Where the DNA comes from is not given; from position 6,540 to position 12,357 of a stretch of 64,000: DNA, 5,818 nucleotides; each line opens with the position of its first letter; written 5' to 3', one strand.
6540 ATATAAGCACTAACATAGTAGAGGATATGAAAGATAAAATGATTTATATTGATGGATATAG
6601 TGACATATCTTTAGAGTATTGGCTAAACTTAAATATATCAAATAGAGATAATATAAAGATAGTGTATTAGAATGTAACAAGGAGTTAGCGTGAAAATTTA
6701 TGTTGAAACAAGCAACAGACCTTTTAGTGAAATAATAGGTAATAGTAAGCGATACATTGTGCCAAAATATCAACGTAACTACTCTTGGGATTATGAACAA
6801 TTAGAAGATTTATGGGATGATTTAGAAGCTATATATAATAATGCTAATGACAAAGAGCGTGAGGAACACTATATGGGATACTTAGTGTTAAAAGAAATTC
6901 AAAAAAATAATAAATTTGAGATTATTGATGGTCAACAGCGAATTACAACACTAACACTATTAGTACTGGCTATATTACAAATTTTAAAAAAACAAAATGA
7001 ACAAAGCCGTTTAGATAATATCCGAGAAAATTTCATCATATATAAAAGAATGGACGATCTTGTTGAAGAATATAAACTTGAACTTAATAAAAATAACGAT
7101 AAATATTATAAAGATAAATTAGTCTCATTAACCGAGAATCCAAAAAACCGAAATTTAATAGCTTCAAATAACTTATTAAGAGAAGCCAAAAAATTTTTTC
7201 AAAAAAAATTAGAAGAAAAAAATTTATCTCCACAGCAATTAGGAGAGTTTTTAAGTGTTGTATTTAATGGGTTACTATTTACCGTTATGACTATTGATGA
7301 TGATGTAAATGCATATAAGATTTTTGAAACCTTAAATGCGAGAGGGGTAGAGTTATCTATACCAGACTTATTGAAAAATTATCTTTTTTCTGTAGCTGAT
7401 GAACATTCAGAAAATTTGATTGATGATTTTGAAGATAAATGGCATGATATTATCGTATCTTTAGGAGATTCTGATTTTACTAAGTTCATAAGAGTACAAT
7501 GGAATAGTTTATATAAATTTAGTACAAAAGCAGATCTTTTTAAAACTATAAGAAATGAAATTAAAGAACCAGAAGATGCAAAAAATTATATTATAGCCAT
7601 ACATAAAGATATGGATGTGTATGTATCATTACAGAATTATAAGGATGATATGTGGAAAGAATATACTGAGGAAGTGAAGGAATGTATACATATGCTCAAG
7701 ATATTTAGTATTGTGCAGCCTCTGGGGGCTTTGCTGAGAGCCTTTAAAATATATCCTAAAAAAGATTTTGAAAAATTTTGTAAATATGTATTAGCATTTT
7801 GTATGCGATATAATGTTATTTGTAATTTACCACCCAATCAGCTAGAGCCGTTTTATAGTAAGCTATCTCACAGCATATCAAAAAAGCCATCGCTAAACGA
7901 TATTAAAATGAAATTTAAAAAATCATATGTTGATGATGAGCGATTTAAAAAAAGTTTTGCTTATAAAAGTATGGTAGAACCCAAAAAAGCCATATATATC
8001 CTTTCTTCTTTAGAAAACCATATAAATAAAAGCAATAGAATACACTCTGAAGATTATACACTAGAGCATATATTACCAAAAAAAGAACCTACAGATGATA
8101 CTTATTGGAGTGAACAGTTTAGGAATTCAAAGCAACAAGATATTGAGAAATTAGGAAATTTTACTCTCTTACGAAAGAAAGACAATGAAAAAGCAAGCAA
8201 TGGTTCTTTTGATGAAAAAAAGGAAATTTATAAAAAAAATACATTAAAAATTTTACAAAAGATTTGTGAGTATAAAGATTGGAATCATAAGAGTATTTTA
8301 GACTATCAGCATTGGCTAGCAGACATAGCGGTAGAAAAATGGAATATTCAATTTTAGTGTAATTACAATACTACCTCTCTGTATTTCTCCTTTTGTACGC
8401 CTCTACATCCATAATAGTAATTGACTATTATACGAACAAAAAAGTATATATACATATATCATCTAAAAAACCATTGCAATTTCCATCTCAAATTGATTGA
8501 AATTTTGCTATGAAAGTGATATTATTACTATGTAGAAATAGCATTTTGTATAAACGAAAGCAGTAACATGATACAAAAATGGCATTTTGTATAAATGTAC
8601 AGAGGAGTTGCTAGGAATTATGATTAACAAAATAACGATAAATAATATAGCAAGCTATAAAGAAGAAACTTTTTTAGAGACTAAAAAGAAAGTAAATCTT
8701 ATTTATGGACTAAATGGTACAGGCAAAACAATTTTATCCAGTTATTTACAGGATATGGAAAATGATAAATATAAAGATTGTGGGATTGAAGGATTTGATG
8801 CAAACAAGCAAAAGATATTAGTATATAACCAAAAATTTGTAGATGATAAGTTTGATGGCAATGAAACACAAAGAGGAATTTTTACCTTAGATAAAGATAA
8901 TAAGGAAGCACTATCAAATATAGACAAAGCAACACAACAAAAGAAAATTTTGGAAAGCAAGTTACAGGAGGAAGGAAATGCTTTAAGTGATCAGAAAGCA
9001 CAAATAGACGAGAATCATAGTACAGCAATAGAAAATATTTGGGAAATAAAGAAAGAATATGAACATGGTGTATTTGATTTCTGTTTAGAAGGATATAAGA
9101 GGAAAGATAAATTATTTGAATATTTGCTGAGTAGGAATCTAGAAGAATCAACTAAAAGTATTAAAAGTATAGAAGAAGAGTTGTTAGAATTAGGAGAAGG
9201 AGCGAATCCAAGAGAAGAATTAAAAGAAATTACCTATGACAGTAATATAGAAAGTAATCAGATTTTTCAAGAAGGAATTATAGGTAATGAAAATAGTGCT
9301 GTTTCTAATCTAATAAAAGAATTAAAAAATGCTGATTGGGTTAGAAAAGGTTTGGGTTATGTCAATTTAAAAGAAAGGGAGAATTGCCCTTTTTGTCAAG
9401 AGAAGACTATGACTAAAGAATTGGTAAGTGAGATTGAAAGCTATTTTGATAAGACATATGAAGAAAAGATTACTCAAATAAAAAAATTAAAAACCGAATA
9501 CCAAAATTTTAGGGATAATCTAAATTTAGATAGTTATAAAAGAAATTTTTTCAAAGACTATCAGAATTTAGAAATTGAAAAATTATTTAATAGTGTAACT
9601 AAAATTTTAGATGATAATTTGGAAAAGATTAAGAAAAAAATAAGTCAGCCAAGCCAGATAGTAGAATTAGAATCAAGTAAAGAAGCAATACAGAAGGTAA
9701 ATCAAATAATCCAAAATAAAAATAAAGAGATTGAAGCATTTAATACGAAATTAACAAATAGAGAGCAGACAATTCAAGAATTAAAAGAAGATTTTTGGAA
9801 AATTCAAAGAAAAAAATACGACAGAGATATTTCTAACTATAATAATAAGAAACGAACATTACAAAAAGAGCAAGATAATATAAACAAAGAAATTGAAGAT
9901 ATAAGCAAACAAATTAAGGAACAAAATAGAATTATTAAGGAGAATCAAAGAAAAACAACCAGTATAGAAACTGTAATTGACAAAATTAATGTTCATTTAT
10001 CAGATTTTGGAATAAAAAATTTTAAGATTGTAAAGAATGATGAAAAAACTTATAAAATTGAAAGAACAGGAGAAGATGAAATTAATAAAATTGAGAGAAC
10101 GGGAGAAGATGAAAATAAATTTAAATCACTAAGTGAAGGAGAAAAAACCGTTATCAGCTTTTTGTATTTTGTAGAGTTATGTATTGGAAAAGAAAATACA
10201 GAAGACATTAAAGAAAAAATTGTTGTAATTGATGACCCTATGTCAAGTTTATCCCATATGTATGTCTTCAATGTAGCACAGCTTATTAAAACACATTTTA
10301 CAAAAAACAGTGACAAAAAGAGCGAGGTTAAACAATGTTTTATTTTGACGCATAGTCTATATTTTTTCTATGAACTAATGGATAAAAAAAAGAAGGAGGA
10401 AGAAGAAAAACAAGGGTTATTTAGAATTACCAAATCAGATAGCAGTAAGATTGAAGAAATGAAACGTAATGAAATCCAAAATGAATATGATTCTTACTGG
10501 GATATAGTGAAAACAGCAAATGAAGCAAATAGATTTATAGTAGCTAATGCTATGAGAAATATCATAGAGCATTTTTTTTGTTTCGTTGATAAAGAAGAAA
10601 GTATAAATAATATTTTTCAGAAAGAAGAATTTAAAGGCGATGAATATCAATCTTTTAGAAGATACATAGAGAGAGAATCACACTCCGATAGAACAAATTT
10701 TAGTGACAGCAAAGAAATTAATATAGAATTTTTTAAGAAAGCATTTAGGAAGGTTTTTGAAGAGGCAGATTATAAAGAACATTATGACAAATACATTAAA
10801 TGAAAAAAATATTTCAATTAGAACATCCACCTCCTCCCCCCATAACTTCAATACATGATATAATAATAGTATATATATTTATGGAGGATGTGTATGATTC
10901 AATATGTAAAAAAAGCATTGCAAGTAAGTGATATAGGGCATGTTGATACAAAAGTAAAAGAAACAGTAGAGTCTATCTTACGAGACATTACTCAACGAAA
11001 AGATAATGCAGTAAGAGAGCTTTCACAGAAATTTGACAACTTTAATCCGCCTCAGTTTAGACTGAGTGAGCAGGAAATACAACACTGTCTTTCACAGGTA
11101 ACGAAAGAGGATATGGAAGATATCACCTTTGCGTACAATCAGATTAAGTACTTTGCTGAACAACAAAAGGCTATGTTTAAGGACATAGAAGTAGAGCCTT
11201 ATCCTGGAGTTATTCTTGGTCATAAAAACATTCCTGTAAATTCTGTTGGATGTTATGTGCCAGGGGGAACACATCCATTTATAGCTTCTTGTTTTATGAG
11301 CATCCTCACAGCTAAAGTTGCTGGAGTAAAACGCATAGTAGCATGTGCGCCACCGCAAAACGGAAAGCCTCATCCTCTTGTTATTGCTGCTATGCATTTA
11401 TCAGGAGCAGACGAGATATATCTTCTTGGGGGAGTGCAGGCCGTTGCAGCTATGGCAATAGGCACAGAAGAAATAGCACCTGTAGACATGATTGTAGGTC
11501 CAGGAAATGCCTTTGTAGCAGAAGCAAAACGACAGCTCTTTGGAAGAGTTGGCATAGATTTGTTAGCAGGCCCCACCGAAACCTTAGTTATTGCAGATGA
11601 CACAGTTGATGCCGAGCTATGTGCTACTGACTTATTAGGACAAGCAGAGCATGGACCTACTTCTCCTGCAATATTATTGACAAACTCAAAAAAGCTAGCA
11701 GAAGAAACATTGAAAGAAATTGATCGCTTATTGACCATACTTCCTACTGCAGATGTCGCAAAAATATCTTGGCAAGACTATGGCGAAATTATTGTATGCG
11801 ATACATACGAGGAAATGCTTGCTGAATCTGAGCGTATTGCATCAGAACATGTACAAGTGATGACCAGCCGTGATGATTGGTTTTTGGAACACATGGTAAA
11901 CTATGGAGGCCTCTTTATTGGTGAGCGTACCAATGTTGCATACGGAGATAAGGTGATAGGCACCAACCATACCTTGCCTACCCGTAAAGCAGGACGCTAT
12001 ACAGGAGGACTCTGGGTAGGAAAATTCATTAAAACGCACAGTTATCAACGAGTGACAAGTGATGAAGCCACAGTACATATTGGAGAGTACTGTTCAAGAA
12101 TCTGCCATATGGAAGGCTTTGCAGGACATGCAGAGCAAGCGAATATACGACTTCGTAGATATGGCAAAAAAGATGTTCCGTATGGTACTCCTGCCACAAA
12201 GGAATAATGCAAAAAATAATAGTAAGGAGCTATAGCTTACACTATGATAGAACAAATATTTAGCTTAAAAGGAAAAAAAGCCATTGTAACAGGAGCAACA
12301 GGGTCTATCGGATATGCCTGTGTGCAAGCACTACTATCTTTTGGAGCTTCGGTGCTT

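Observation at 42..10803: Composite same-strand defence island: res - fic - rhuM' - mod(frameshift) - GmrSD-like - RloC-like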

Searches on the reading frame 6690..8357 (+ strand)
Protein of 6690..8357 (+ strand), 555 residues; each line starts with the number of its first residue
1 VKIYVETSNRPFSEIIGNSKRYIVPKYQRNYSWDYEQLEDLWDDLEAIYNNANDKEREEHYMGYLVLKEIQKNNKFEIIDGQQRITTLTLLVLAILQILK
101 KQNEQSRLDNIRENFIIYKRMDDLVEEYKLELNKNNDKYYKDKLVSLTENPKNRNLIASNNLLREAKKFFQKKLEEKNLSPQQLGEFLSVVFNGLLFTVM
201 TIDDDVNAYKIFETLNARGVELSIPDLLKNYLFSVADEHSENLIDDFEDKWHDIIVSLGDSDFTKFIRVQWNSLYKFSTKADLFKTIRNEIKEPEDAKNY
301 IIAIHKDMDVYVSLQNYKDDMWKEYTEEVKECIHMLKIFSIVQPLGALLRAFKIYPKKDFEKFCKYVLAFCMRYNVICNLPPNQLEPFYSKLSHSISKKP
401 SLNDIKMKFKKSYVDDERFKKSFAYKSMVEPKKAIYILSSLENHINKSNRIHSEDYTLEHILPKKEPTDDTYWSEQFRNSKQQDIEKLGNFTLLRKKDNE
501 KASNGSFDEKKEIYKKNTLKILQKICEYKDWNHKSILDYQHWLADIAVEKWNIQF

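Call 3: search_protein_families(library=pfam, proteins=[window:6690-8357:+], max_evalue=0.01)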
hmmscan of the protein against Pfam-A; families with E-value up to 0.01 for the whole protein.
window:6690-8357:+ (555 aa): 2 families
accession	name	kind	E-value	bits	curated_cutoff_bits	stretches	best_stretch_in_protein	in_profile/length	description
PF03235.19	GmrSD_N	-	3.8e-38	132.1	33.2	1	13-233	2-199/199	GmrSD restriction endonuclease, N-terminal domain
PF07510.16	GmrSD_C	-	5.5e-20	72.1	23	1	414-545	2-137/138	GmrSD restriction endonucleases, C-terminal domain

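Call 4: search_protein_families(library=padloc, proteins=[window:6690-8357:+], max_evalue=0.001)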
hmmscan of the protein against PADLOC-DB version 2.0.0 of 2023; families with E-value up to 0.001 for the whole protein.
window:6690-8357:+ (555 aa): 31 families (the best 25 are shown)
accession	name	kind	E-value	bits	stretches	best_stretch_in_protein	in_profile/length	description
PDLC04154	HEC-06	-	7.7e-167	554.4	1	4-554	6-567/569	-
PDLC02687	Orf5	-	6.1e-145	482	1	6-535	2-542/543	Orf5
PDLC04155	HEC-06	-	1.2e-122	408.3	1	1-554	1-561/562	-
PDLC04157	HEC-06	-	2.8e-120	400.6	1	18-552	19-556/558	-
PDLC02700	Orf5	-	5.5e-102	340.3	1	13-551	4-555/555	Orf5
PDLC02693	Orf5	-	2.5e-70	236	1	15-551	2-542/543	Orf5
PDLC02695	Orf5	-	5.2e-63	211.4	1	5-549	3-599/601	Orf5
PDLC02691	Orf5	-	9e-60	200.8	1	16-551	15-579/579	Orf5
PDLC04156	HEC-06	-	3.4e-54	182.4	1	12-547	11-556/562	-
PDLC02701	Orf5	-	6e-48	161.7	1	12-546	10-589/596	Orf5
PDLC02692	Orf5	-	1.1e-40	138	1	19-552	5-557/558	Orf5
PDLC02698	Orf5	-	3e-38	129.9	1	8-549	6-569/573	Orf5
PDLC02690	Orf5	-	6.9e-38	128.8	1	14-552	2-530/531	Orf5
PDLC02686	Orf5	-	2.6e-32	110.1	1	18-522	17-532/566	Orf5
PDLC02689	Orf5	-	6.2e-27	92.3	1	20-553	17-558/558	Orf5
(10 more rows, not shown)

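Call 65: search_protein_families(library=ncbifam, proteins=[window:6690-8357:+], max_evalue=0.00001)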
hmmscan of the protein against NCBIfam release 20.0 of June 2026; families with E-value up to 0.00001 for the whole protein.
window:6690-8357:+ (555 aa): 0 families

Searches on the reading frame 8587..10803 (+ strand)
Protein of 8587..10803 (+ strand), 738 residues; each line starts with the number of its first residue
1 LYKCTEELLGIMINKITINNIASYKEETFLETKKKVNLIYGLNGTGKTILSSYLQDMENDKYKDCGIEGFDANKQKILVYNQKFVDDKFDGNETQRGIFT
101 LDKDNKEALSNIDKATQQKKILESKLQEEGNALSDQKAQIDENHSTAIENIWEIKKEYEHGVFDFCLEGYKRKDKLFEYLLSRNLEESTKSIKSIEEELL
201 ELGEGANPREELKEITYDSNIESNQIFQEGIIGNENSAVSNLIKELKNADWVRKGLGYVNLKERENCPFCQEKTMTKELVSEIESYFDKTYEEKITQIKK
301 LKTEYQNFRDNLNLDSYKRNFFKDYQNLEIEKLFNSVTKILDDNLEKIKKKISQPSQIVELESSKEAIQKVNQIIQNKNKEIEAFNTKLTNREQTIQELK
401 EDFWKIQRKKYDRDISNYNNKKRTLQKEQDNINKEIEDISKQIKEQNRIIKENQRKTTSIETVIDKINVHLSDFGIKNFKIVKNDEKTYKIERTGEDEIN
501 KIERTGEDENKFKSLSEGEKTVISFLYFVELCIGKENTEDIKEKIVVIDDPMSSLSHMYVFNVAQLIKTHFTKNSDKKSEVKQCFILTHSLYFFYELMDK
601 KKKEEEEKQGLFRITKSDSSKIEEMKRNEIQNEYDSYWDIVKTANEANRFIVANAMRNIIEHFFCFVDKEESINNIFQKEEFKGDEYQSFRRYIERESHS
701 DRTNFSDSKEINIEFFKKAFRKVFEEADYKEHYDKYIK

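Call 3: search_protein_families(library=pfam, proteins=[window:8587-10803:+], max_evalue=0.01)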
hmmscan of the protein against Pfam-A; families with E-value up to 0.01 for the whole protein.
window:8587-10803:+ (738 aa): 3 families
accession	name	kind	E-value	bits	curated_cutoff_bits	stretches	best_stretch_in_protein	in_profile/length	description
PF13166.12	AAA_13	-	1.2e-114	385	36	1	27-725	9-713/713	AAA domain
PF02463.25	SMC_N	-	9.4e-06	25.6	40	1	12-49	1-39/220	RecF/RecN/SMC N terminal domain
PF25764.1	KIF21A_4th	-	0.003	17.7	33.1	1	369-470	17-119/183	KIF21A-like domain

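Call 4: search_protein_families(library=padloc, proteins=[window:8587-10803:+], max_evalue=0.001)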
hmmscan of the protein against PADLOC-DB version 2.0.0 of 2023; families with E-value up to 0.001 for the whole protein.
window:8587-10803:+ (738 aa): 12 families
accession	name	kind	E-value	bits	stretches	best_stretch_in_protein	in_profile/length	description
PDLC04886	PDC-S06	-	1.3e-226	752.8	1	12-737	1-722/727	-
PDLC04890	PDC-S06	-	1.4e-146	488.1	1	12-736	1-721/732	-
PDLC04897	PDC-S06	-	6.7e-49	165.1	1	12-738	1-724/727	-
PDLC04894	PDC-S06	-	7e-46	155.1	1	22-704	16-701/740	-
PDLC04887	PDC-S06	-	1e-33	114.9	1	12-728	1-770/790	-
PDLC04896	PDC-S06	-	5.9e-28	95.9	1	28-604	22-579/732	-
PDLC04898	PDC-S06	-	1e-21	75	1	111-701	141-712/752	-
PDLC04891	PDC-S06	-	1.2e-11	41.8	1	262-618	377-712/858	-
PDLC02360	PrrC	-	9.3e-08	29.5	2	29-92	27-76/372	PrrC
PDLC03859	LmuB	-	1.7e-07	28.8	1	102-605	185-599/611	-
PDLC04164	AriA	-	2.2e-05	22.2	1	12-81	5-76/253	-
PDLC03868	LmuB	-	5.4e-05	19.7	1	341-473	364-491/1035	-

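Call 65: search_protein_families(library=ncbifam, proteins=[window:8620-10803:+], max_evalue=0.00001)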
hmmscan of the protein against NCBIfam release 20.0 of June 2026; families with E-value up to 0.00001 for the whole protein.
window:8620-10803:+ (727 aa): 1 family
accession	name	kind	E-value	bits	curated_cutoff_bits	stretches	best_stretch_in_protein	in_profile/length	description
NF045487.1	ASRP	equivalog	3.9e-06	25.8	300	1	94-515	137-541/593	archaea-specific SMC-related protein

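Call 83: search_solved_structures(query=window:8620-10803:+, max_evalue=0.001)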
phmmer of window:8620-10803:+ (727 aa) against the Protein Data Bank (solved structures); distinct sequences matched with E-value up to 0.001: 0.

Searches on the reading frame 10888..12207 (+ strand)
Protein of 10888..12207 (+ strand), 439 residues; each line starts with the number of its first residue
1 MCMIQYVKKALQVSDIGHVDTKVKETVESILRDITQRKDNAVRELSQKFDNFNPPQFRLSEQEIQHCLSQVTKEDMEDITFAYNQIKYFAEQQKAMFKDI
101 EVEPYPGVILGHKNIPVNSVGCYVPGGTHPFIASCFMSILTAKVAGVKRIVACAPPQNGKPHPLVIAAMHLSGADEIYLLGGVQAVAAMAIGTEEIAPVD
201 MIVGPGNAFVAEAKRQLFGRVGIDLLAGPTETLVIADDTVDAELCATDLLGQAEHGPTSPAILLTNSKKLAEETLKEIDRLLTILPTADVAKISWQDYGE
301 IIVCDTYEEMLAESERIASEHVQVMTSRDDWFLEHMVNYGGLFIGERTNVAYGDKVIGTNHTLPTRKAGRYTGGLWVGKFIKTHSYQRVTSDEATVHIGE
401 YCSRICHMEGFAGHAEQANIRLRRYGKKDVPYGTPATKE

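Call 3: search_protein_families(library=pfam, proteins=[window:10888-12207:+], max_evalue=0.01)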
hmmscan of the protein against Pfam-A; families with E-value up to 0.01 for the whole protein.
window:10888-12207:+ (439 aa): 1 family
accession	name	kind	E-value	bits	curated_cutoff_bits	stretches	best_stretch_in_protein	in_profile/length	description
PF00815.25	Histidinol_dh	-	4.3e-138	461.2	27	1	20-422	8-411/411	Histidinol dehydrogenase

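Call 4: search_protein_families(library=padloc, proteins=[window:10888-12207:+], max_evalue=0.001)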
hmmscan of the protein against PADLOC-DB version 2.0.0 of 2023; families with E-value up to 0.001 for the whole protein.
window:10888-12207:+ (439 aa): 0 families

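Call 15: find_encoding_contigs(protein=window:10888-12207:+, flank=10000, max_places=8)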
Protein window:10888-12207:+ (439 aa): no gene with exactly this product is on record in the collection.
